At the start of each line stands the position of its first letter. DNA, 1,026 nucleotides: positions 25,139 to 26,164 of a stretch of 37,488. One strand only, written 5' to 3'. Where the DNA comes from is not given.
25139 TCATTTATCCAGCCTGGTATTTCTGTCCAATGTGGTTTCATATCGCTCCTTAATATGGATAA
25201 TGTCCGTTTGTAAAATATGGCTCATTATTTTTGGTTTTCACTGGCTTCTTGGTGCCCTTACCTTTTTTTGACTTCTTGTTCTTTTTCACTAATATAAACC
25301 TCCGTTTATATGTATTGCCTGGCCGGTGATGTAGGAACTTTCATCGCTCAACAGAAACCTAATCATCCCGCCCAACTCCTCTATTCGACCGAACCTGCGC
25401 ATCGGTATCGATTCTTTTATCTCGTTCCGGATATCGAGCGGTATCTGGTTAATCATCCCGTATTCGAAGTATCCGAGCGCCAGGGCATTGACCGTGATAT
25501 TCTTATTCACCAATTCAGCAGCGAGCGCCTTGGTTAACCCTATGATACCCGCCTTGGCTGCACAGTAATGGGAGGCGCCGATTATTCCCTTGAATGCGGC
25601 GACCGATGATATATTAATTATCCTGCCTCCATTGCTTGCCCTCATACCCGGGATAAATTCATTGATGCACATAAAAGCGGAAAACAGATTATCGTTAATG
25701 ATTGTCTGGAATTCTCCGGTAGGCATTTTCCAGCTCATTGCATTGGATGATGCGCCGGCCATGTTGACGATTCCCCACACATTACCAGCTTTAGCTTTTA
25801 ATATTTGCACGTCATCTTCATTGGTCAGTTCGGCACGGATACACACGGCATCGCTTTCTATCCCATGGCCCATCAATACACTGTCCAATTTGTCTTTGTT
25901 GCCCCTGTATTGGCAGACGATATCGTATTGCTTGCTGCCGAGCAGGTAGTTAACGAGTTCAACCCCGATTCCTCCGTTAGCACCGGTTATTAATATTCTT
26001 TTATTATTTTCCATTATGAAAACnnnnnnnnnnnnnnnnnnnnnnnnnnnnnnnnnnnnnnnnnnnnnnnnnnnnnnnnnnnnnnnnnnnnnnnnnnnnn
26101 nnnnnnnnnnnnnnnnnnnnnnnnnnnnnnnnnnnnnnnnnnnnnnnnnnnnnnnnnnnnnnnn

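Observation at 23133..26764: WecE-like and WecD-like pair (plus SDR and MTase) predicts a dTDP-4-acetamido-4,6-dideoxyhexose branch that must draw on a host RmlA/RmlB intermediate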

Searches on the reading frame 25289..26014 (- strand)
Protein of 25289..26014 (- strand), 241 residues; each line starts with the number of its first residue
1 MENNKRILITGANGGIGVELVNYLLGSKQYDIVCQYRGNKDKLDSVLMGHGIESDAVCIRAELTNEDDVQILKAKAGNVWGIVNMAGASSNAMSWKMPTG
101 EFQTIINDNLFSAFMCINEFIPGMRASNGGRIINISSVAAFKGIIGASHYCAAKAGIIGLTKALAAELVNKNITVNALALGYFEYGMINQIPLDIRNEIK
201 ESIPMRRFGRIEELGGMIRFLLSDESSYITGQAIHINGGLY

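Call 3: search_protein_families(library=pfam, proteins=[window:25289-26014:-], max_evalue=0.01)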
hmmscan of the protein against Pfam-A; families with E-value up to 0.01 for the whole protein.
window:25289-26014:- (241 aa): 7 families
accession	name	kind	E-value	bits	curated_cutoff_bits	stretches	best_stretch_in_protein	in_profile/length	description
PF13561.12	adh_short_C2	-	6e-42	144.3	27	1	14-240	6-235/236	Enoyl-(Acyl carrier protein) reductase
PF00106.31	adh_short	-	1.2e-38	133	26.6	1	5-190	1-189/195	short chain dehydrogenase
PF08659.16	KR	-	3.6e-09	37.2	22.6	1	7-181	3-176/180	KR domain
PF01370.27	Epimerase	-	2.3e-06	27.7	20.9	1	7-139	1-117/240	NAD dependent epimerase/dehydratase family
PF16363.11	GDP_Man_Dehyd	-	7.3e-05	22.8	27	1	8-104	1-101/332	GDP-mannose 4,6 dehydratase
PF08643.16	DUF1776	-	0.0033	17.3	25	1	96-186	110-202/294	Fungal family of unknown function (DUF1776)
PF13460.12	NAD_binding_10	-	0.0064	16.8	27.2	1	11-142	1-103/184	NAD(P)H-binding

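Call 4: search_protein_families(library=ncbifam, proteins=[window:25289-26014:-], max_evalue=0.01)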
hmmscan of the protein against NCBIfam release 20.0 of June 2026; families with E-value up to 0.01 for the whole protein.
window:25289-26014:- (241 aa): 223 families (the best 25 are shown)
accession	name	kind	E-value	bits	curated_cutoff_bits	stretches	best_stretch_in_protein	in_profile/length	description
NF009464.0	PRK12824.1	subfamily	4.4e-59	200.1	269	1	5-241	3-243/245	3-oxoacyl-ACP reductase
TIGR01829.1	AcAcCoA_reduct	subfamily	1e-56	192.4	302.1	1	8-241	4-241/242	acetoacetyl-CoA reductase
TIGR01830.1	3oxo_ACP_reduc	equivalog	2.4e-55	187.8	297.75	1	8-241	2-239/239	3-oxoacyl-[acyl-carrier-protein] reductase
NF004198.0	PRK05653.1-3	equivalog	6.8e-55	186.2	296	1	3-241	6-247/248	3-oxoacyl-ACP reductase FabG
NF004199.0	PRK05653.1-4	equivalog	3.1e-53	180.9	301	1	4-241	5-246/247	3-oxoacyl-ACP reductase FabG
NF009466.0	PRK12826.1-2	subfamily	1.2e-48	165.7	222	1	4-241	3-245/248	3-oxoacyl-ACP reductase FabG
NF047420.2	EF_P_mod_YmfI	equivalog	4.5e-48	164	238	1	7-241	2-236/236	elongation factor P 5-aminopentanone reductase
NF004200.0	PRK05653.1-5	equivalog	1.1e-46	159.4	273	1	4-240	2-241/242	3-oxoacyl-ACP reductase FabG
NF053542.1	FlxB_rubin_SDR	equivalog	1.9e-46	158.8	340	1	6-240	2-239/239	flexirubin biosynthesis SDR family reductase FlxB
NF004197.0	PRK05653.1-1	equivalog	2.8e-45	154.9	332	1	4-241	7-247/249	3-oxoacyl-ACP reductase FabG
NF009547.0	PRK12936.1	subfamily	5.7e-44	150.5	436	1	5-240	7-242/245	3-ketoacyl-(acyl-carrier-protein) reductase NodG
TIGR01831.1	fabG_rel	equivalog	1.3e-42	145.9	338.85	1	7-240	1-238/239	3-ketoacyl-ACP reductase FabG2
NF005559.1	PRK07231.1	subfamily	9.5e-42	143.2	215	1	3-240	3-247/249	glucose 1-dehydrogenase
NF009546.0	PRK12935.1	equivalog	3.5e-40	138.1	418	1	3-241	5-246/247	acetoacetyl-CoA reductase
NF009384.0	PRK12743.1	equivalog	4.2e-40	137.6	264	1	3-240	5-247/258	SDR family oxidoreductase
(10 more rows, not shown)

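Call 30: search_solved_structures(query=window:25289-26014:-, max_evalue=1e-25)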
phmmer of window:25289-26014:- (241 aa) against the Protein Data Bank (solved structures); distinct sequences matched with E-value up to 1e-25: 78 (the best 60 are shown).
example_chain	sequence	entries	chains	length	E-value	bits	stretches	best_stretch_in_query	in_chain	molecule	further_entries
2uvd_A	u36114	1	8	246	3.7e-43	151.1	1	4-240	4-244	3-OXOACYL-(ACYL-CARRIER-PROTEIN) REDUCTASE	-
3osu_A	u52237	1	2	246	4.6e-43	150.8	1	3-241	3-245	3-oxoacyl-[acyl-carrier-protein] reductase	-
3sj7_A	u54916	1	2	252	8.4e-43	150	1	5-241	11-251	3-oxoacyl-(Acyl-carrier-protein) reductase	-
4nbu_A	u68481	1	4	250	8.1e-39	136.9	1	5-240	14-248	3-oxoacyl-(Acyl-carrier-protein) reductase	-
3lyl_A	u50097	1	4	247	2.2e-38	135.5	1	3-241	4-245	3-oxoacyl-(Acyl-carrier-protein) reductase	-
3f9i_A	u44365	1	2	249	3.3e-37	131.7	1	5-240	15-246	3-oxoacyl-[acyl-carrier-protein] reductase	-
4kms_A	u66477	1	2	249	2.4e-36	128.8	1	7-239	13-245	Acetoacetyl-CoA reductase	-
4dml_A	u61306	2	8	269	7.9e-36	127.1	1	6-240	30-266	3-oxoacyl-[acyl-carrier-protein] reductase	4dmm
8jfa_A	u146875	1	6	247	8.4e-36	127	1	4-241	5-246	3-oxoacyl-[acyl-carrier-protein] reductase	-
8jf9_A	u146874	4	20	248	8.5e-36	127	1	4-241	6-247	3-oxoacyl-[acyl-carrier-protein] reductase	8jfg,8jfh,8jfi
2hq1_A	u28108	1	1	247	9.4e-36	126.9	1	4-240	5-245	Glucose/ribitol dehydrogenase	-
3emk_A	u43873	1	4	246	9.5e-36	126.9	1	5-240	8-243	GLUCOSE/RIBITOL DEHYDROGENASE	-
3enn_A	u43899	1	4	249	9.9e-36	126.8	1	5-240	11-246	GLUCOSE/RIBITOL DEHYDROGENASE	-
3grp_A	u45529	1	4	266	1.8e-35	125.9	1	5-240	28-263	3-oxoacyl-(Acyl carrierprotein) reductase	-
4rzh_A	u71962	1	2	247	1.9e-35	125.9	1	7-240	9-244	3-oxoacyl-[acyl-carrier protein] reductase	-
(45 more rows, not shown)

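Call 38: find_homologous_proteins(query=window:25289-26014:-, max_evalue=1e-20)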
Query window:25289-26014:- (241 aa): 6968 proteins with E <= 1e-20 among 8000 candidates; the best 120 are listed.
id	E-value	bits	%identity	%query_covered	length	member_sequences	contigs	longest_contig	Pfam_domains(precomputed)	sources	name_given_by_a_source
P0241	7.2e-154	528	100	100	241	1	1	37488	PF08659.17,PF13561.13,PF00106.32,PF01370.28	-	-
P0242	1.2e-103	364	68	99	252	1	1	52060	PF08659.17,PF13561.13,PF00106.32,PF01370.28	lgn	-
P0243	9.0e-87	309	61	98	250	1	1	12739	PF08659.17,PF16363.12,PF13561.13,PF00106.32,PF01370.28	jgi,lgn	jgi:3-oxoacyl-[acyl-carrier protein] reductase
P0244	2.1e-86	307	57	98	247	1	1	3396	PF08659.17,PF13561.13,PF00106.32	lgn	-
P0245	8.3e-86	305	58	99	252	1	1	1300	PF08659.17,PF16363.12,PF13561.13,PF00106.32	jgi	jgi:3-oxoacyl-[acyl-carrier protein] reductase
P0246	3.2e-84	300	58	98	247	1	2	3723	PF08659.17,PF13561.13,PF00106.32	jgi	-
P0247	5.1e-83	296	57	99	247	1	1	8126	PF08659.17,PF13561.13,PF00106.32,PF01370.28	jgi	jgi:3-oxoacyl-[acyl-carrier protein] reductase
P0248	1.2e-81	292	56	98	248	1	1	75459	PF08659.17,PF13561.13,PF23441.1,PF00106.32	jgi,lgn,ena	-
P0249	2.8e-81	291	56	99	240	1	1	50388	PF08659.17,PF13561.13,PF00106.32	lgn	-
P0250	3.2e-81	290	57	98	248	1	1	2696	PF08659.17,PF13561.13,PF00106.32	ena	-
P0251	4.7e-81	290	57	98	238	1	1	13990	PF08659.17,PF13561.13,PF00106.32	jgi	jgi:NAD(P)-dependent dehydrogenase (short-subunit alcohol dehydrogenase family)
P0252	7.3e-81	289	56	97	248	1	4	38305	PF08659.17,PF16363.12,PF13561.13,PF00106.32,PF01370.28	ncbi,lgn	-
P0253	4.8e-80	287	55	98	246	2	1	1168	PF08659.17,PF13561.13,PF00106.32,PF01370.28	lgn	-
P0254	1.5e-79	285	52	99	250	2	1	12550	PF08659.17,PF13561.13,PF00106.32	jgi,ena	-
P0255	1.9e-79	285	51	99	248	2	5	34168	PF08659.17,PF13561.13,PF00106.32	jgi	jgi:3-oxoacyl-[acyl-carrier protein] reductase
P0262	9.7e-78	279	51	99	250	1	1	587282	PF08659.17,PF13561.13,PF00106.32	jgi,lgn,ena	-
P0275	4.6e-76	274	52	98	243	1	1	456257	PF08659.17,PF16363.12,PF13561.13,PF23441.1,PF08643.17,PF00106.32,PF01370.28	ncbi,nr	ncbi:SDR family oxidoreductase [bacterium]|nr:SDR family oxidoreductase [bacterium]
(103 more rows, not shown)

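Call 39: find_encoding_contigs(protein=P0243, flank=7000, max_places=1)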
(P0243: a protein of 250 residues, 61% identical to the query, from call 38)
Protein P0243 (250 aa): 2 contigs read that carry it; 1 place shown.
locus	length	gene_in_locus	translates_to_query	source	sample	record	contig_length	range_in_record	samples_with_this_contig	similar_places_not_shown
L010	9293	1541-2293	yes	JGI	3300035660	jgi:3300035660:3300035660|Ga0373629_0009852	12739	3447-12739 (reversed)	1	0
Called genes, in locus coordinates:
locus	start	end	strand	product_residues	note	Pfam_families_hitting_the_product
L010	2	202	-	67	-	?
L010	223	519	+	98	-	-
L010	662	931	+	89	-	-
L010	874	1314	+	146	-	-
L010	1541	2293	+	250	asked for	PF00106:adh_short, PF01370:Epimerase (weak), PF08659:KR, PF13561:adh_short_C2, PF16363:GDP_Man_Dehyd (weak)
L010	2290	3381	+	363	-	PF13527:Acetyltransf_9, PF00583:Acetyltransf_1 (faint)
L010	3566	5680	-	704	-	PF13231:PMT_2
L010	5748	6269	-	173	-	PF13489:Methyltransf_23, PF13847:Methyltransf_31 (weak), PF08241:Methyltransf_11, PF08242:Methyltransf_12, PF13649:Methyltransf_25 (weak)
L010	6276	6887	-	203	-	PF13489:Methyltransf_23 (weak), PF08241:Methyltransf_11, PF13649:Methyltransf_25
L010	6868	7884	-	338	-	PF00535:Glycos_transf_2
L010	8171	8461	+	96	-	-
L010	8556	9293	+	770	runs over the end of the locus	PF04422:FrhB_FdhB_N, PF04432:FrhB_FdhB_C, PF04230:PS_pyruv_trans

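Call 40: find_encoding_contigs(protein=P0248, flank=7000, max_places=1)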
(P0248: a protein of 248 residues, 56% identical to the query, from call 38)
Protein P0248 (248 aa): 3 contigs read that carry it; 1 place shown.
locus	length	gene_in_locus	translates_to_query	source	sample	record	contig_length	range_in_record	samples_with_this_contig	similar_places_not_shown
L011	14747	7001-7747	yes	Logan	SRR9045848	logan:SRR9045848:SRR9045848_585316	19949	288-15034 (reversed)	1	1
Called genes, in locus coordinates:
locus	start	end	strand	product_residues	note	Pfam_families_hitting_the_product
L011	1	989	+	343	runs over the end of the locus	PF00535:Glycos_transf_2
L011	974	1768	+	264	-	PF08241:Methyltransf_11, PF13649:Methyltransf_25 (weak)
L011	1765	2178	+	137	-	PF04138:GtrA_DPMS_TM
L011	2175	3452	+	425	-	PF01370:Epimerase, PF04321:RmlD_sub_bind, PF05368:NmrA (weak), PF07993:NAD_binding_4 (faint), PF13460:NAD_binding_10 (faint)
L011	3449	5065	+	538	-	PF01266:DAO (faint), PF07992:Pyr_redox_2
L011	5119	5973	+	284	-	PF01522:Polysacc_deac_1, PF11959:DUF3473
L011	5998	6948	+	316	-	PF00108:Thiolase_N, PF08545:ACP_syn_III, PF08541:ACP_syn_III_C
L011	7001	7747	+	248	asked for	PF00106:adh_short, PF08659:KR, PF23441:SDR (faint), PF13561:adh_short_C2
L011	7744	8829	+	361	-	PF13527:Acetyltransf_9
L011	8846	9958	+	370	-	PF02350:Epimerase_2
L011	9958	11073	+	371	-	-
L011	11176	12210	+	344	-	PF00535:Glycos_transf_2, PF13641:Glyco_tranf_2_3, PF10111:Glyco_tranf_2_2 (faint)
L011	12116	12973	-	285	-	PF01370:Epimerase (faint)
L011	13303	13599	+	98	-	PF14520:HHH_5 (faint), PF12826:HHH_2 (faint), PF12836:HHH_3, PF00633:HHH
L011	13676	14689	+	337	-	PF01073:3Beta_HSD, PF01370:Epimerase, PF02719:Polysacc_synt_2, PF04321:RmlD_sub_bind, PF16363:GDP_Man_Dehyd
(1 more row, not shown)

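Call 41: find_encoding_contigs(protein=P0249, flank=10000, max_places=1)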
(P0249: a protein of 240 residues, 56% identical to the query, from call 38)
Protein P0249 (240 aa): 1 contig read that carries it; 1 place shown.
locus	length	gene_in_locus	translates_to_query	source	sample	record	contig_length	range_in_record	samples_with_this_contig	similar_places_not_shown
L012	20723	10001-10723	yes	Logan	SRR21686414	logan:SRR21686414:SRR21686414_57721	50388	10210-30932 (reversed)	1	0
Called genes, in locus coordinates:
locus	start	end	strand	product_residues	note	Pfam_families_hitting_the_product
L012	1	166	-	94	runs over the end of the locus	-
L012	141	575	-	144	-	-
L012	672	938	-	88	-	-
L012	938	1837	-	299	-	PF04542:Sigma70_r2, PF04539:Sigma70_r3 (weak)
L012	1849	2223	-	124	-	-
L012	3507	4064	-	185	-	-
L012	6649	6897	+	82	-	-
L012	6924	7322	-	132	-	-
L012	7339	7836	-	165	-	-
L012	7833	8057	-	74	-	-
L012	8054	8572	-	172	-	-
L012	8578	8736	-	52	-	-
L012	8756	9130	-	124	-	PF02261:Asp_decarbox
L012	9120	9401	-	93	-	-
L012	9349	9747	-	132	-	PF00334:NDK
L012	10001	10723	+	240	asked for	PF00106:adh_short, PF08659:KR, PF13561:adh_short_C2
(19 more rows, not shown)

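Call 56: search_protein_families(library=phrogs, proteins=[window:25289-26014:-], max_evalue=0.001)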
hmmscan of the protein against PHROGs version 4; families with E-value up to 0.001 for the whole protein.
window:25289-26014:- (241 aa): 2 families
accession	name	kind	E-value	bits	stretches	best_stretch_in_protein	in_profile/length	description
phrog_3142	-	moron, auxiliary metabolic gene and host takeover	1.5e-39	136.9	1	1-240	284-519/596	FabG-like 3-oxoacyl-(acyl-carrier-protein) reductase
phrog_540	-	DNA, RNA and nucleotide metabolism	1.8e-06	27.7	1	1-98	289-374/715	nucleotide-sugar epimerase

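Call 74: find_encoding_contigs(protein=P0252, flank=6000, max_places=1)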
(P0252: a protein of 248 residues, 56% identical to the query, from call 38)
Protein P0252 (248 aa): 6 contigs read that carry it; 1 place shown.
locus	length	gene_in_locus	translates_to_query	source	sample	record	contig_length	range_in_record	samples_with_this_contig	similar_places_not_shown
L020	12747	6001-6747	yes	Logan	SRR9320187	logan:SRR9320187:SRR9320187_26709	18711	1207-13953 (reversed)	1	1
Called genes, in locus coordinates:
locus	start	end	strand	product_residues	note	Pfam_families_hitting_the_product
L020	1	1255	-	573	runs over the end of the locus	-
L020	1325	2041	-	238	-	-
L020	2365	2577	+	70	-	-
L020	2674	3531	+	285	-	PF13489:Methyltransf_23, PF08241:Methyltransf_11, PF08242:Methyltransf_12, PF13649:Methyltransf_25, PF13847:Methyltransf_31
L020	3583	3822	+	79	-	-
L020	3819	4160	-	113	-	-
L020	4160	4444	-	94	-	-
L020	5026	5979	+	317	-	PF00108:Thiolase_N, PF08545:ACP_syn_III, PF08541:ACP_syn_III_C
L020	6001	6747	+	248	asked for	PF00106:adh_short, PF08659:KR, PF01370:Epimerase, PF13561:adh_short_C2, PF16363:GDP_Man_Dehyd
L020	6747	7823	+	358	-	PF13527:Acetyltransf_9, PF00583:Acetyltransf_1 (weak)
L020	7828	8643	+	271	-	PF02585:PIG-L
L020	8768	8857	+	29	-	-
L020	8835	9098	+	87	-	PF01527:HTH_Tnp_1 (weak)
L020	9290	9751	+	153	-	PF04138:GtrA_DPMS_TM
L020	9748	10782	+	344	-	PF00535:Glycos_transf_2, PF13641:Glyco_tranf_2_3 (weak)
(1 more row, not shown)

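Call 75: find_encoding_contigs(protein=P0262, flank=6000, max_places=1)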
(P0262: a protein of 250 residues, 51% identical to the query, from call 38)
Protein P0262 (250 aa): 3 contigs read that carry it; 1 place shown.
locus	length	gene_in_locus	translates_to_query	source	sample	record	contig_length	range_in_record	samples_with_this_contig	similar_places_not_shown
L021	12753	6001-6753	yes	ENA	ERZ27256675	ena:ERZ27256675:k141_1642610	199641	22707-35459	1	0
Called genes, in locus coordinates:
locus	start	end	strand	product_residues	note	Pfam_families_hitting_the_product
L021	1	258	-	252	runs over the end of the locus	-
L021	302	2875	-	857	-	-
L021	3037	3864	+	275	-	PF01522:Polysacc_deac_1, PF11959:DUF3473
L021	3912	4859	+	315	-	PF03706:LPG_synthase_TM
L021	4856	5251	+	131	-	PF10066:DUF2304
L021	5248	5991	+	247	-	PF00535:Glycos_transf_2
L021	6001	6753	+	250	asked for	PF00106:adh_short, PF08659:KR, PF13561:adh_short_C2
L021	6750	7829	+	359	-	PF13527:Acetyltransf_9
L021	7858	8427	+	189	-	PF00908:dTDP_sugar_isom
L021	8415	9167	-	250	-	PF22624:AASDHPPT_N (weak), PF01648:ACPS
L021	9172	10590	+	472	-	PF17957:Big_7 (weak)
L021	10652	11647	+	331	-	PF02628:COX15-CtaA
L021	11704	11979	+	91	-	PF00216:Bac_DNA_binding, PF18291:HU-HIG, PF18175:HU-CCDC81_bac_2 (weak)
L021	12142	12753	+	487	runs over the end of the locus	PF07690:MFS_1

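Call 76: find_encoding_contigs(protein=P0275, flank=6000, max_places=1)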
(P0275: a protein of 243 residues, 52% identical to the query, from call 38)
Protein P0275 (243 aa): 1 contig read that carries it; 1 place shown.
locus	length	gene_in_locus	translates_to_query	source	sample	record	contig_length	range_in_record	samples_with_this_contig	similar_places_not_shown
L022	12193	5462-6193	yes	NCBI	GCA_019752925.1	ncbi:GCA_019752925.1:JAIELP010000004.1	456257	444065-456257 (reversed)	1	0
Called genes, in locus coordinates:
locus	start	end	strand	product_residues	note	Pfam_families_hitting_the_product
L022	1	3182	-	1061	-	?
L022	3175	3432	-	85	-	-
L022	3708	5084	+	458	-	PF00072:Response_reg, PF13487:HD_5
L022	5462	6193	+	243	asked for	PF00106:adh_short, PF01370:Epimerase (weak), PF08659:KR, PF16363:GDP_Man_Dehyd (weak), PF23441:SDR (weak), PF13561:adh_short_C2, PF08643:DUF1776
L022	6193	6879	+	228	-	-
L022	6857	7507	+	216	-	PF14518:Haem_oxygenas_2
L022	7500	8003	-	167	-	-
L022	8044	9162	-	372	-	PF00512:HisKA, PF02518:HATPase_c, PF14501:HATPase_c_5 (weak)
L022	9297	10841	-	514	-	PF00082:Peptidase_S8, PF02368:Big_2 (weak), PF26918:Ig_Eae (weak), PF22359:Big-like (weak)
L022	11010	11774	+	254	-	PF02673:BacA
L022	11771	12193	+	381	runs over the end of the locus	PF21088:MS_channel_1st, PF00924:MS_channel_2nd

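Call 83: search_dna_similar(query=window:25289-26014:-, collection=phages, mode=protein, max_rows=15, max_evalue=1e-10)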
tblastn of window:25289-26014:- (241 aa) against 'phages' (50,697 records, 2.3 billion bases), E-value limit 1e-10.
Records with a match: 87; places in all: 99; records where one place covers at least 80% of the query: 73.
Best place of each record, by identity: <60% 87.
By first word of the organism name: Listeria 25; Acinetobacter 19; Bacteriophage 18; Enterococcus 7; Staphylococcus 5; Salmonella 4; Pseudomonas 4; Escherichia 2; Ralstonia 2; Marine 1.
By host as written in the record: - 40; Listeria monocytogenes 25; Staphylococcus aureus 5; Enterococcus faecalis 5; Pseudomonas aeruginosa 4; Homo sapiens 3; Escherichia coli O157:H7 ATCC 43895 2; Ralstonia solanacearum 2; and 1 more.
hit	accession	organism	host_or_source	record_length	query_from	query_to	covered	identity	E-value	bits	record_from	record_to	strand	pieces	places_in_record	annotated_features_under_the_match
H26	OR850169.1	Staphylococcus phage SA 1298 Kay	Staphylococcus aureus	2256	1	241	100%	35.1%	1e-40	152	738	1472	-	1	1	record has no annotation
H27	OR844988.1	Staphylococcus phage SA 1306 Kay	Staphylococcus aureus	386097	1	241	100%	35.1%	3e-40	152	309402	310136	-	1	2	record has no annotation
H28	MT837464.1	Bacteriophage sp.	human fecal samples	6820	3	241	99%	35.3%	1e-35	139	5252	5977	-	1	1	record has no annotation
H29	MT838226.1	Bacteriophage sp.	human fecal samples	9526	3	240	99%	35.1%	2e-32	130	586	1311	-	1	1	record has no annotation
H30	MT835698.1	Bacteriophage sp.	human fecal samples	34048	5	240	98%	35.1%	1e-30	125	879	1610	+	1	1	record has no annotation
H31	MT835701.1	Bacteriophage sp.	human fecal samples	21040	8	240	97%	34.4%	8e-20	94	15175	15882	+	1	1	record has no annotation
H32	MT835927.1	Bacteriophage sp.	human fecal samples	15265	5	240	98%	33.3%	4e-35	137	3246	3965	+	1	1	record has no annotation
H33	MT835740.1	Bacteriophage sp.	human fecal samples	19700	8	240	97%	33.1%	4e-26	111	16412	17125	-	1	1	record has no annotation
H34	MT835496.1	Bacteriophage sp.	human fecal samples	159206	3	240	99%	32.0%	1e-19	93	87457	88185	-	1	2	record has no annotation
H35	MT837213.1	Bacteriophage sp.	human fecal samples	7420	1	240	100%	31.7%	1e-20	96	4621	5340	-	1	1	record has no annotation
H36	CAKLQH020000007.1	Acinetobacter phage MD-2021a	not known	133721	2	241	100%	31.7%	1e-28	119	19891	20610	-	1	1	fabG_4: 3-oxoacyl-ACP reductase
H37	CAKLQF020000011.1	Acinetobacter phage MD-2021a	not known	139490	2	241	100%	31.7%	1e-28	119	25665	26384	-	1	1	fabG_6: 3-oxoacyl-ACP reductase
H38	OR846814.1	Listeria phage LM 4-11-1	Listeria monocytogenes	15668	5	240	98%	32.0%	8e-29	119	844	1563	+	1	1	record has no annotation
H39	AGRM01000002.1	Salmonella enterica subsp. houtenae str. ATCC BAA-1581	Homo sapiens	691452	3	240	99%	31.6%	2e-19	92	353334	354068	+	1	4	oxidoreductase, short chain dehydrogenase/reductase family protein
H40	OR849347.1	Listeria phage LM 4-14-1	Listeria monocytogenes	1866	5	240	98%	31.7%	3e-29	120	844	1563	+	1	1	record has no annotation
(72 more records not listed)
